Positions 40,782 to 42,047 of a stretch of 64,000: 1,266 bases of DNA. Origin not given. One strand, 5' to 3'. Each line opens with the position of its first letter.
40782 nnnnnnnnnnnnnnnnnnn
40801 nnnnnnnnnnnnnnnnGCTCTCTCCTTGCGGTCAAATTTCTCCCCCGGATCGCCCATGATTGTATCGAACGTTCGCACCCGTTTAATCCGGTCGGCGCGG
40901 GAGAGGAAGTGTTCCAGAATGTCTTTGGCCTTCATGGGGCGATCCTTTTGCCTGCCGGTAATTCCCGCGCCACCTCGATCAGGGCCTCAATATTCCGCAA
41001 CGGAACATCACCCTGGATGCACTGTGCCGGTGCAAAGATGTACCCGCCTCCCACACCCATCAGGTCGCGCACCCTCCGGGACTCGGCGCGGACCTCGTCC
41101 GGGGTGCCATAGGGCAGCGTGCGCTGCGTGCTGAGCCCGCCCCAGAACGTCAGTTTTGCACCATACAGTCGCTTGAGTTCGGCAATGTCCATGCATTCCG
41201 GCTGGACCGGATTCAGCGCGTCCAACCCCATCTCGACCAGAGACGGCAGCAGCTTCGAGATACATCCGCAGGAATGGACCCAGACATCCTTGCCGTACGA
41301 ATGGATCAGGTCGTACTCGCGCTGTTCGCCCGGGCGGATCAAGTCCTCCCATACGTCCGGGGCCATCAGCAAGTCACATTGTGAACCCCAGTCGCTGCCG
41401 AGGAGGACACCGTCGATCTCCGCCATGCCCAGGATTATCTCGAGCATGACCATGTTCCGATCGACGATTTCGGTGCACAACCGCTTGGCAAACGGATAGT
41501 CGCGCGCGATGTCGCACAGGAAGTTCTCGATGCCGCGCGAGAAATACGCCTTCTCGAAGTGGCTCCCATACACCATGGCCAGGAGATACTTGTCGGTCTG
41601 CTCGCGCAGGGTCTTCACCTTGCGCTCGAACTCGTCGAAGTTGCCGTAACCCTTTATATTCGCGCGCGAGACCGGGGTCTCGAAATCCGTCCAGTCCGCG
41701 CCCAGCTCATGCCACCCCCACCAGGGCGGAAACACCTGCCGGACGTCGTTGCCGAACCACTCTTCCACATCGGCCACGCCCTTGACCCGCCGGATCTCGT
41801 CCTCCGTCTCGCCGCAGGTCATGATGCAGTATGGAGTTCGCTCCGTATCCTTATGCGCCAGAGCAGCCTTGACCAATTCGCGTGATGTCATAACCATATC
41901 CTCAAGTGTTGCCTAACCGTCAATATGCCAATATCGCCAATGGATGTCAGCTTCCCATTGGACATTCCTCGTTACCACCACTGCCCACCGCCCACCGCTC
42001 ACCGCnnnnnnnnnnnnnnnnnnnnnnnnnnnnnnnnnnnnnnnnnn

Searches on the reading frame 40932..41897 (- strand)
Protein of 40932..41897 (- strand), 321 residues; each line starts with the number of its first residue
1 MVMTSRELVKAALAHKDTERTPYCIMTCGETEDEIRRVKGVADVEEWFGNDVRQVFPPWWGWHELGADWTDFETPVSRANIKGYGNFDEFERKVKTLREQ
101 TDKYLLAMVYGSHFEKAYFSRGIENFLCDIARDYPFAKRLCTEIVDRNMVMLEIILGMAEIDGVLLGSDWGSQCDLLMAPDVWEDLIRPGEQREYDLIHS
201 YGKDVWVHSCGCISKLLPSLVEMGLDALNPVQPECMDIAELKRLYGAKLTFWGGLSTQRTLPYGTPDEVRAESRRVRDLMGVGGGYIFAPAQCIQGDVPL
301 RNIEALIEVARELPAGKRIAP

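Call 25: search_protein_families(library=pfam, proteins=[window:40932-41897:-], max_evalue=0.0001)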
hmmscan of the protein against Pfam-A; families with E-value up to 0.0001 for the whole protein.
window:40932-41897:- (321 aa): 1 family
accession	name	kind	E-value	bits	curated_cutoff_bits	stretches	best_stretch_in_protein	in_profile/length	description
PF01208.23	URO-D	-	7.5e-17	61.8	23.9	1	95-312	127-345/346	Uroporphyrinogen decarboxylase (URO-D)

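Call 60: search_protein_families(library=ncbifam, proteins=[window:40932-41897:-], max_evalue=0.001)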
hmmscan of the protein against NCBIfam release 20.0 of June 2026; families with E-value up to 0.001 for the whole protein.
window:40932-41897:- (321 aa): 4 families
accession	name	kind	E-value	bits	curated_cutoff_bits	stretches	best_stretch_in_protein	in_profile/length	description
TIGR01463.1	mtaA_cmuA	subfamily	7.3e-15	55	235.4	1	173-313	205-338/340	MtaA/CmuA family methyltransferase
NF004889.0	PRK06252.1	subfamily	2.1e-14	53.3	244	1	175-313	207-336/340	methylcobalamin:coenzyme M methyltransferase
NF040654.1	MtaA_Meth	equivalog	1.4e-11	44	400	1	123-309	156-331/337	methylcobamide:CoM methyltransferase MtaA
NF041608.1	methylcob_mtaseMtbA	equivalog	0.00099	18.3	600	0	177-312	208-336/339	methylcobamide:CoM methyltransferase MtbA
